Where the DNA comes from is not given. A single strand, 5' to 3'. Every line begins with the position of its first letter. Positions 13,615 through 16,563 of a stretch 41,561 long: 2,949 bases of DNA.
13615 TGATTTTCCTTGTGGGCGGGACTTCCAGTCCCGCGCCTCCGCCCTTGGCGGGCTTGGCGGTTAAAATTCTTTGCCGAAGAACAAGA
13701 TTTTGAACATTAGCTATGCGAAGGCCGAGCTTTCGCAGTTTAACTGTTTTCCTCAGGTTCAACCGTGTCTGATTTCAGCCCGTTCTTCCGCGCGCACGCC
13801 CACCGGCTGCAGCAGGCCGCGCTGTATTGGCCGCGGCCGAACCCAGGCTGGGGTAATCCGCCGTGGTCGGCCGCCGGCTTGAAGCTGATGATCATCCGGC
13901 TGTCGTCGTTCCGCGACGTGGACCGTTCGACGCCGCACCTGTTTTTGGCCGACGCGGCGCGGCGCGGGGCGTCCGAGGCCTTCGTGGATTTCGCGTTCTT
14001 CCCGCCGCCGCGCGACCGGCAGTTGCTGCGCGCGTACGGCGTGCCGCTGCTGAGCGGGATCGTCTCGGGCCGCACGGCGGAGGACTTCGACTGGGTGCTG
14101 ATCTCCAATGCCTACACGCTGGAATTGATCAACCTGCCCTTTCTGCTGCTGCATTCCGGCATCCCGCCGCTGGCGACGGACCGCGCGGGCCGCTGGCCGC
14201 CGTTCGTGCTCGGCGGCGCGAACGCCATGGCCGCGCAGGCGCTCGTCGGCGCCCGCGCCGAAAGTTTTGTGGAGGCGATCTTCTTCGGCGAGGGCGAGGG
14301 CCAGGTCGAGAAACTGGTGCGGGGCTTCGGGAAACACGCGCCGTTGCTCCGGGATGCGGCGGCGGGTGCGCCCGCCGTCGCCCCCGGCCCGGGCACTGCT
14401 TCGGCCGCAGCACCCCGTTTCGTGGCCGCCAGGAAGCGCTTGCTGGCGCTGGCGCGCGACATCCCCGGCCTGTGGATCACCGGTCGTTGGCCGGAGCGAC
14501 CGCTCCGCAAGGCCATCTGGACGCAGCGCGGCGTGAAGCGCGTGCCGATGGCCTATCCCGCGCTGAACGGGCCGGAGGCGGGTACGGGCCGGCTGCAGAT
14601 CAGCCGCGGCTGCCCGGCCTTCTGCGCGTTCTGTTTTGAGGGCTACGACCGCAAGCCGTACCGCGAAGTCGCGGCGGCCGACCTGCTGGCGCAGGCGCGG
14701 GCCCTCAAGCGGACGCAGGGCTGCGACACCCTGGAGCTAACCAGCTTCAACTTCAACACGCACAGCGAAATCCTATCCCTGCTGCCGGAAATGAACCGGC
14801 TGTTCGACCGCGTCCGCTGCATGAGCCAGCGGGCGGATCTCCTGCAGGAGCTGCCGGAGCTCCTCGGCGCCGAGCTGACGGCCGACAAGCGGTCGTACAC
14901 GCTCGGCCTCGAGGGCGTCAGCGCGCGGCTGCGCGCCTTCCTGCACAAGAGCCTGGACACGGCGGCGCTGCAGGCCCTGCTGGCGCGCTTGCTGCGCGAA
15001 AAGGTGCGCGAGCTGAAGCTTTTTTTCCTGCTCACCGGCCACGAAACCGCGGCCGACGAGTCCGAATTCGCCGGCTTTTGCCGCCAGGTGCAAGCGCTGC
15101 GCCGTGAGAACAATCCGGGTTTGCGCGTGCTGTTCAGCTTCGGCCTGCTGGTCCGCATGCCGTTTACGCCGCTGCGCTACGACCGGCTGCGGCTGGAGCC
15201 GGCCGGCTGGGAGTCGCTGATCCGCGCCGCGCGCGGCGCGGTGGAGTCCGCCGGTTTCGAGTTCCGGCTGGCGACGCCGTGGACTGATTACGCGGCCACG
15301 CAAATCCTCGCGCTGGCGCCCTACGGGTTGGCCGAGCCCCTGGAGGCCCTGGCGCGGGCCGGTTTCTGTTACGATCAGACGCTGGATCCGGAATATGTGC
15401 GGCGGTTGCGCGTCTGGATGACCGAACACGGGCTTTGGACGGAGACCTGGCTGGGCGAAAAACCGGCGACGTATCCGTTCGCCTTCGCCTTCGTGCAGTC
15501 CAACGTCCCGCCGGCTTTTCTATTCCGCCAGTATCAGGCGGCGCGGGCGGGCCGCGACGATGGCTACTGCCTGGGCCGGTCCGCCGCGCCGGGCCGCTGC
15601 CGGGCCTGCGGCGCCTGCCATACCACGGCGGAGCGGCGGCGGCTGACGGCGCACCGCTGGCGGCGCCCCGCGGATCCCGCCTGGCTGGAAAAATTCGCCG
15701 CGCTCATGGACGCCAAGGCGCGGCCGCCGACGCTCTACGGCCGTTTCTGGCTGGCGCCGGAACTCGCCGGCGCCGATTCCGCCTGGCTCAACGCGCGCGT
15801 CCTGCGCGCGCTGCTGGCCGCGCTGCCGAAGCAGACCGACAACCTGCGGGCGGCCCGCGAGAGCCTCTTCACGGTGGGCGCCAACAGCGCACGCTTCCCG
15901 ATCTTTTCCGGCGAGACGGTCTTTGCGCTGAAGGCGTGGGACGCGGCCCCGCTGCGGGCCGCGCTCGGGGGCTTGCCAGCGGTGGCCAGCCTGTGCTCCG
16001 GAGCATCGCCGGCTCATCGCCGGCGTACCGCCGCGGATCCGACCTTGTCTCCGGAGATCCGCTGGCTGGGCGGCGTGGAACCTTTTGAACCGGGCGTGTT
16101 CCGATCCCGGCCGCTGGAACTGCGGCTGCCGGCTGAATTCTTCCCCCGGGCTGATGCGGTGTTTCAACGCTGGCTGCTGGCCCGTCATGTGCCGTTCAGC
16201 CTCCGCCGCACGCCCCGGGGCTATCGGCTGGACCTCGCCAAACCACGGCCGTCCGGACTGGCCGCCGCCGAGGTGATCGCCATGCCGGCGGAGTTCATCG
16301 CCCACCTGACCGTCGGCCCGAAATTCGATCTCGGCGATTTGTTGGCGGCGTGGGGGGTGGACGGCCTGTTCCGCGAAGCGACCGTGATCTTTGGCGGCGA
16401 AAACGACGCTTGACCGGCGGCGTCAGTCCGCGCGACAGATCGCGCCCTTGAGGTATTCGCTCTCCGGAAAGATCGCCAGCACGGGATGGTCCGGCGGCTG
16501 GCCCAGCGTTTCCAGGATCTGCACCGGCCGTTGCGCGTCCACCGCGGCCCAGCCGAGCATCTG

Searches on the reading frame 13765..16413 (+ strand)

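Call 62: search_protein_families(library=pfam, proteins=[window:13765-16413:+], max_evalue=0.00001)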
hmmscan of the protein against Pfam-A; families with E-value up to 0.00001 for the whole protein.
window:13765-16413:+ (882 aa): 2 families
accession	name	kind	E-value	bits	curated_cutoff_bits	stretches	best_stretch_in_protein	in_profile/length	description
PF19864.5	Radical_SAM_N2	-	5e-11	42.7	29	1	71-187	14-124/151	Radical SAM proteins, N-terminal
PF04055.27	Radical_SAM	-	2.7e-07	31.4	29.5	1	278-431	2-158/166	Radical SAM superfamily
